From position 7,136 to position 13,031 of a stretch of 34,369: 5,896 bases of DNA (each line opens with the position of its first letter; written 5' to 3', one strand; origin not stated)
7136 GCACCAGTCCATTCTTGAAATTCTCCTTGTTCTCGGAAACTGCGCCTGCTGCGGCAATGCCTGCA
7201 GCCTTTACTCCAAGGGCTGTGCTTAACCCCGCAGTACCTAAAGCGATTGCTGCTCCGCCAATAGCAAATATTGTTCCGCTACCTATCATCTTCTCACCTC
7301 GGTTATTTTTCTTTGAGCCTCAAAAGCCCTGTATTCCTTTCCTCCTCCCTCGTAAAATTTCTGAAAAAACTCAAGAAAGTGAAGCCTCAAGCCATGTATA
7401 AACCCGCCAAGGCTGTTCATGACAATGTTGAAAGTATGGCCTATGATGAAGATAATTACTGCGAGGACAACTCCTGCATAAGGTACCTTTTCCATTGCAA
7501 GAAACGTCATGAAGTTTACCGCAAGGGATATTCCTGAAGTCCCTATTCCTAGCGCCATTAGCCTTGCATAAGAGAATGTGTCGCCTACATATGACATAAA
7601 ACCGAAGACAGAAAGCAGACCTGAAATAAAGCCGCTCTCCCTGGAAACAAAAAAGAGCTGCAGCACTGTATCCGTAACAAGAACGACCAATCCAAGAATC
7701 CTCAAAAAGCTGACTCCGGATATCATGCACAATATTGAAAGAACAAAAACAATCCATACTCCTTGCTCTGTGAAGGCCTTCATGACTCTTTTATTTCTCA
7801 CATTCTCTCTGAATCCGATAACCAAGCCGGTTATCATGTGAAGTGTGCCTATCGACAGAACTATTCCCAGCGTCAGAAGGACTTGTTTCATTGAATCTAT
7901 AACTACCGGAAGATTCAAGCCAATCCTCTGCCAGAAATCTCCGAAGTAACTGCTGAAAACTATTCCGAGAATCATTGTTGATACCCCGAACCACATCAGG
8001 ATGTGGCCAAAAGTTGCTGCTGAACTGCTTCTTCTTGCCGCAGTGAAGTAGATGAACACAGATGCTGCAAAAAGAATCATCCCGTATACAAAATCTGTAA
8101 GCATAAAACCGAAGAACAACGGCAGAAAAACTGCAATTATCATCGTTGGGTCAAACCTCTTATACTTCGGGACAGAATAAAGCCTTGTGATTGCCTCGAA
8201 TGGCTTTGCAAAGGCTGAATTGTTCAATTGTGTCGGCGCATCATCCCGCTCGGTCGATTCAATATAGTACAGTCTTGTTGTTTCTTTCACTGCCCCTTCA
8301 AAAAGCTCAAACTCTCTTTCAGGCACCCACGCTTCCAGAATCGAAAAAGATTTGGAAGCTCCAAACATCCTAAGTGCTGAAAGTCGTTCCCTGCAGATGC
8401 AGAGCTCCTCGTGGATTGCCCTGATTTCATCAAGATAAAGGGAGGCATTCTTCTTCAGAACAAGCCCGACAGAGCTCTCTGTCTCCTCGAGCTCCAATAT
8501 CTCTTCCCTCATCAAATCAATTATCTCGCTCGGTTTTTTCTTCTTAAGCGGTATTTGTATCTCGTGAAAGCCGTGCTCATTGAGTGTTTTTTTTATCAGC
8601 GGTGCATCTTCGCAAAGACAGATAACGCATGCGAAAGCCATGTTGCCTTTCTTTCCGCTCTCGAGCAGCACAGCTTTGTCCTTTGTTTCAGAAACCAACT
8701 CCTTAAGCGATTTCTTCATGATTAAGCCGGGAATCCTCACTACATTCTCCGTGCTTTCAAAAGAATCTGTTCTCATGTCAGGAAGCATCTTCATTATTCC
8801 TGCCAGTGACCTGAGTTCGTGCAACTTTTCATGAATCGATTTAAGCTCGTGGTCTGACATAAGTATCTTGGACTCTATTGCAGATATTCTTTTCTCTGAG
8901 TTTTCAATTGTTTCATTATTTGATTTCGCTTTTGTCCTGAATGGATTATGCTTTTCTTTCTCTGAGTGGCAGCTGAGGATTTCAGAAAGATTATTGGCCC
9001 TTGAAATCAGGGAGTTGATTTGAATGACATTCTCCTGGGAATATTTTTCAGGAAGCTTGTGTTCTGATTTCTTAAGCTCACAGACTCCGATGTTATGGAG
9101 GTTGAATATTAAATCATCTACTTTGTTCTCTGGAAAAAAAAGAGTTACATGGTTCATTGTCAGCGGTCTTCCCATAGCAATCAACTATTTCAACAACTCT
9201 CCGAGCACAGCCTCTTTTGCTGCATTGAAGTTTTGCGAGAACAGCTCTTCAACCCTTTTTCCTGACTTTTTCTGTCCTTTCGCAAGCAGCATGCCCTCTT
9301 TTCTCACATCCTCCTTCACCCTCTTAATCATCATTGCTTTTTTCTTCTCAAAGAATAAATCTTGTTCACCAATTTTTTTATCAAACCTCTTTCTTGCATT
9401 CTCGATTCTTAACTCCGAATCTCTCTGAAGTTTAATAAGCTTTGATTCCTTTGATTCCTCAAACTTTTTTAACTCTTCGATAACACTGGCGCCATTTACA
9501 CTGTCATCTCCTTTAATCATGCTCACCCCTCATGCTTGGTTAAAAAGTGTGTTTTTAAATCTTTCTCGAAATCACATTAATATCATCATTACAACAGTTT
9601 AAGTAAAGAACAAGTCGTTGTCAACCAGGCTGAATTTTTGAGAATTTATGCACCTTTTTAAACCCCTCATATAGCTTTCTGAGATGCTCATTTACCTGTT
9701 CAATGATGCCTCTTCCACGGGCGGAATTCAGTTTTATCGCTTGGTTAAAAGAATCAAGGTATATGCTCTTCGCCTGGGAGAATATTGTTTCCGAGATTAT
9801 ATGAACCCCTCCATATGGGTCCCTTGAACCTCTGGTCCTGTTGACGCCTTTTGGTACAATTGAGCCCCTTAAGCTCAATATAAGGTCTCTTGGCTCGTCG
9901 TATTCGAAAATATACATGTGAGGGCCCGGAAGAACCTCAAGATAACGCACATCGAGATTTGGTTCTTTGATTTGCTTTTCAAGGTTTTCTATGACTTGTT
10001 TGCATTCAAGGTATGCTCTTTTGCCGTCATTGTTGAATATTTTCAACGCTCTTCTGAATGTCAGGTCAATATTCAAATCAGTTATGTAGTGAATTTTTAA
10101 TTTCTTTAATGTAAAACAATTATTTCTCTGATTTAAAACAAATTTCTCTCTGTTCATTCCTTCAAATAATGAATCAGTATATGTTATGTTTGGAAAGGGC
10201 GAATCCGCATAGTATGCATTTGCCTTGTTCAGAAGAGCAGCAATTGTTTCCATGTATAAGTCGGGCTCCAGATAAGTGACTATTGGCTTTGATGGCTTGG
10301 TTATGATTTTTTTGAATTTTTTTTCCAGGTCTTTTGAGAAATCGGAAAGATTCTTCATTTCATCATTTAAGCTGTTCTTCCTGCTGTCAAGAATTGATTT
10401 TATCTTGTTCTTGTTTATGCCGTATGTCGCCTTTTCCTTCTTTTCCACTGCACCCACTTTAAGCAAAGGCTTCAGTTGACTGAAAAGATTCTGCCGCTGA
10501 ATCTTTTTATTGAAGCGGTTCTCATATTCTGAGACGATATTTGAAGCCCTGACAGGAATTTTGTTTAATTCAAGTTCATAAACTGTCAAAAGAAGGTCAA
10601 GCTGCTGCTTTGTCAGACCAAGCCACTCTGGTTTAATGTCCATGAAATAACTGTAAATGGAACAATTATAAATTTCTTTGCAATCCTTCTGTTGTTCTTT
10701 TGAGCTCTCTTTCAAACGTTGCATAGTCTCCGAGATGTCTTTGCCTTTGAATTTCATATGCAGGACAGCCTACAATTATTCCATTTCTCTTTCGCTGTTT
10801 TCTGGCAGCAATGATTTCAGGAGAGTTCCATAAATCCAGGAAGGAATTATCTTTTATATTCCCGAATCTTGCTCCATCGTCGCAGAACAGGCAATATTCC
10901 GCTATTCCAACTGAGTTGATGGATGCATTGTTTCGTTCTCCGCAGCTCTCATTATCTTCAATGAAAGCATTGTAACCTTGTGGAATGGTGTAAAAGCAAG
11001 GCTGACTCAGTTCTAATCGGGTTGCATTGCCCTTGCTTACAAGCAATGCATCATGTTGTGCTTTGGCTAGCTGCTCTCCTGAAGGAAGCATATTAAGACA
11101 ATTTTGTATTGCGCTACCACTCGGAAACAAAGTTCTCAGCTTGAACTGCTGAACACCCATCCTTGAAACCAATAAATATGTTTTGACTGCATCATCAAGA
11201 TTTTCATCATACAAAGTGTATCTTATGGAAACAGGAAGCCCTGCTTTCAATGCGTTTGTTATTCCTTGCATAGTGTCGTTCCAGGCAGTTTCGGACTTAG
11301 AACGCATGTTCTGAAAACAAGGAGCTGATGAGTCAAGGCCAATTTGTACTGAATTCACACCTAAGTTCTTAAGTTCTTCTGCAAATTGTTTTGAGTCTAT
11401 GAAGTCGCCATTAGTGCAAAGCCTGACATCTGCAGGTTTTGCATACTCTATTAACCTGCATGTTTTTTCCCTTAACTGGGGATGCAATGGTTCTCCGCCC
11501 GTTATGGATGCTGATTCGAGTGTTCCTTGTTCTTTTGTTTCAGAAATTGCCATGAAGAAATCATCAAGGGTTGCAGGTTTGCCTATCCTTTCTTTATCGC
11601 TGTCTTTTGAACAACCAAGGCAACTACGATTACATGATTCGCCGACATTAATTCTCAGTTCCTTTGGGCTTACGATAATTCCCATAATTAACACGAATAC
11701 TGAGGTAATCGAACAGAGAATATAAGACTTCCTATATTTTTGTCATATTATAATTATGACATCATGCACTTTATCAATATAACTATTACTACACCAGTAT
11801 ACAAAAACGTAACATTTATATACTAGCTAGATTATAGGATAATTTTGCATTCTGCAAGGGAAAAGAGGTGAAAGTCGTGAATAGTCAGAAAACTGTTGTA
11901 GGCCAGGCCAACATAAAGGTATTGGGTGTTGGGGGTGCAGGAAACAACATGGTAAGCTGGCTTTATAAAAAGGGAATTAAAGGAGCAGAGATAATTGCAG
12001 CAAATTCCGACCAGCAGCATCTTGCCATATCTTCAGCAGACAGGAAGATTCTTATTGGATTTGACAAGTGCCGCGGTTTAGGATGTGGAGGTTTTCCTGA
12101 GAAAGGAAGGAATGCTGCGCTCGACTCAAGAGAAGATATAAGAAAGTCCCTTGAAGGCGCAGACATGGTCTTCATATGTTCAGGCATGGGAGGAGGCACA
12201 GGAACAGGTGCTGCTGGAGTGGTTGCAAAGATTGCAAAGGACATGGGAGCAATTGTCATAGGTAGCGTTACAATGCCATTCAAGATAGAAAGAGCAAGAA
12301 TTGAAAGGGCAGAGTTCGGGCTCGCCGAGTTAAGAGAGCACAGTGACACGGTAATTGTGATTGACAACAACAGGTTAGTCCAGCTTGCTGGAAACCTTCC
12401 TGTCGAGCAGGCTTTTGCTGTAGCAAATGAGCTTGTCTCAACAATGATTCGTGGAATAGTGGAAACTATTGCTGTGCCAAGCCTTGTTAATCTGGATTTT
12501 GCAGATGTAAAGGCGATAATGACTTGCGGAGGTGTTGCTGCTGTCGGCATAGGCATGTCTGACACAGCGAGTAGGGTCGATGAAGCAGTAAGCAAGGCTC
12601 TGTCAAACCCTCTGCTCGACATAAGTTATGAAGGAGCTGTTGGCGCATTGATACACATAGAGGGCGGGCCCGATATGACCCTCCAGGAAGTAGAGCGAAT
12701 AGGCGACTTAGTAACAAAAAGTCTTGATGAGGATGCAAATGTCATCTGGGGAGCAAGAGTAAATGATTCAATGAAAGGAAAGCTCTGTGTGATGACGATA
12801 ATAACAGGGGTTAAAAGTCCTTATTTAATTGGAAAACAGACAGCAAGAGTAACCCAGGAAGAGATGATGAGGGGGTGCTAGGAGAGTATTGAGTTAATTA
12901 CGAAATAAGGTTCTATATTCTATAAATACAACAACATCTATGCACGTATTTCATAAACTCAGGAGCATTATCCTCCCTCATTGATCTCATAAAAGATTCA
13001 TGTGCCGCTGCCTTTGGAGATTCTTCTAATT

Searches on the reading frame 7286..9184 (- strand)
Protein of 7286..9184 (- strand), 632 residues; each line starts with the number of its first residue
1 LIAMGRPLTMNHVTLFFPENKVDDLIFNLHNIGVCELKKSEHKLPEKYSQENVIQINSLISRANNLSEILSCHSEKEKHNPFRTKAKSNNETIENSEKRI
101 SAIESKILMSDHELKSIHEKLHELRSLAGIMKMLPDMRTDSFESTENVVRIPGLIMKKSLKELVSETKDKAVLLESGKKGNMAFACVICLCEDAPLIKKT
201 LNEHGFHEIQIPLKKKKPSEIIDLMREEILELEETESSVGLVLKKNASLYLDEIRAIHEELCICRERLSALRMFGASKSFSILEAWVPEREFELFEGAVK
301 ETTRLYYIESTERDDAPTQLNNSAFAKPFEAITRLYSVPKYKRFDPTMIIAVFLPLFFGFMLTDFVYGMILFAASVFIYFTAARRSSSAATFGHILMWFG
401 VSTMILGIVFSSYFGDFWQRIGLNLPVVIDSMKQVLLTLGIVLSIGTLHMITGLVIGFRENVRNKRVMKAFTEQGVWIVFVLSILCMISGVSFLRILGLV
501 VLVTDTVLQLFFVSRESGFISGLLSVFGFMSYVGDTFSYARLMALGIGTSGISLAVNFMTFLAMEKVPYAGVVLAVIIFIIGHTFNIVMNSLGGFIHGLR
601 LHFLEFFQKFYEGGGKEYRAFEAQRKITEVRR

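Call 7: search_protein_families(library=pfam, proteins=[window:7286-9184:-], max_evalue=0.001)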
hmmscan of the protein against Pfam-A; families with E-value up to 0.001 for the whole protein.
window:7286-9184:- (632 aa): 1 family
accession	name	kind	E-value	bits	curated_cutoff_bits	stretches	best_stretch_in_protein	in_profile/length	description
PF01496.24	V_ATPase_I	-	4.7e-25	88.1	30.7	2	197-415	223-450/815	V-type ATPase 116kDa subunit family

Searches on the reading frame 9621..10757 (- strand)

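Call 7: search_protein_families(library=pfam, proteins=[window:9621-10757:-], max_evalue=0.001)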
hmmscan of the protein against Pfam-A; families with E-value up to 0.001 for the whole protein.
window:9621-10757:- (378 aa): 0 families

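Call 18: search_protein_families(library=pfam, proteins=[window:9621-10757:-], max_evalue=10)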
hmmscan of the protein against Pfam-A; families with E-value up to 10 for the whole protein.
window:9621-10757:- (378 aa): 1 family
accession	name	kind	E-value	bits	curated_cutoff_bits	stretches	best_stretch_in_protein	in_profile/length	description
PF01920.25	Prefoldin_2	-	0.31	11.5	27.6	1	115-153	59-97/106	Prefoldin subunit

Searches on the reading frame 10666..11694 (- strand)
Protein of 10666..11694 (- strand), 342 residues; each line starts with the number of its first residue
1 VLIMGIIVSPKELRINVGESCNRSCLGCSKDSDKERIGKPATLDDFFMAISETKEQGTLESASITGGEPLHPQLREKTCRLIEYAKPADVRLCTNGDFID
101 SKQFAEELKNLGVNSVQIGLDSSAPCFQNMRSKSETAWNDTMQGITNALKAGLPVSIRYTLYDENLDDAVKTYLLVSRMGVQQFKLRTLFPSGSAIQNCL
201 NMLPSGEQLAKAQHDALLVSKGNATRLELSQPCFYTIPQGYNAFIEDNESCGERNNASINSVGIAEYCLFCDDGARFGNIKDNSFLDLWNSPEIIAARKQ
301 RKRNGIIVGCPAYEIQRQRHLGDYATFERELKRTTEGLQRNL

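Call 18: search_protein_families(library=pfam, proteins=[window:10666-11694:-], max_evalue=10)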
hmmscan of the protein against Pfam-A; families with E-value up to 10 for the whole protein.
window:10666-11694:- (342 aa): 3 families
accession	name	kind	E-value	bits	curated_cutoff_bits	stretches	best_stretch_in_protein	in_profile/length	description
PF04055.27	Radical_SAM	-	1.1e-19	71.7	29.5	1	15-174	1-164/166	Radical SAM superfamily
PF13186.11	SPASM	-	7.7e-07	29.8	21.5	1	252-302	3-57/67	Iron-sulfur cluster-binding domain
PF13353.11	Fer4_12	-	0.00029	21.6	22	1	20-89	14-81/137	4Fe-4S single cluster domain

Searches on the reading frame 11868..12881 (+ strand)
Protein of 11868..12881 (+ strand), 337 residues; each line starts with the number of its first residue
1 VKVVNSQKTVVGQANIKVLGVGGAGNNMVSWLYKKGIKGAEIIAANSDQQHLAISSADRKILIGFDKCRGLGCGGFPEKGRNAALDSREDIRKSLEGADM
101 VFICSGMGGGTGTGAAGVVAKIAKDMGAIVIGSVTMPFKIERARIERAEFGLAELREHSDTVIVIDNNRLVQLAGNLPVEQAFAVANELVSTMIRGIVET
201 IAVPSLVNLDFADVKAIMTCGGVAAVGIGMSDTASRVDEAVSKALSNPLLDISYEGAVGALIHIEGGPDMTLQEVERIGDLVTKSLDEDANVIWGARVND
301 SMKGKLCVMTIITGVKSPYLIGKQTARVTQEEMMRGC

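Call 7: search_protein_families(library=pfam, proteins=[window:11868-12881:+], max_evalue=0.001)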
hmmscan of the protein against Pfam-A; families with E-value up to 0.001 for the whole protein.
window:11868-12881:+ (337 aa): 2 families
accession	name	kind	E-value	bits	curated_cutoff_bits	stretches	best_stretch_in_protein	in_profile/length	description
PF00091.31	Tubulin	-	3.7e-46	158.3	33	1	15-173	1-188/190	Tubulin/FtsZ family, GTPase domain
PF12327.13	FtsZ_C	-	2.5e-31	108.3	27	1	222-316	1-95/95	FtsZ family, C-terminal domain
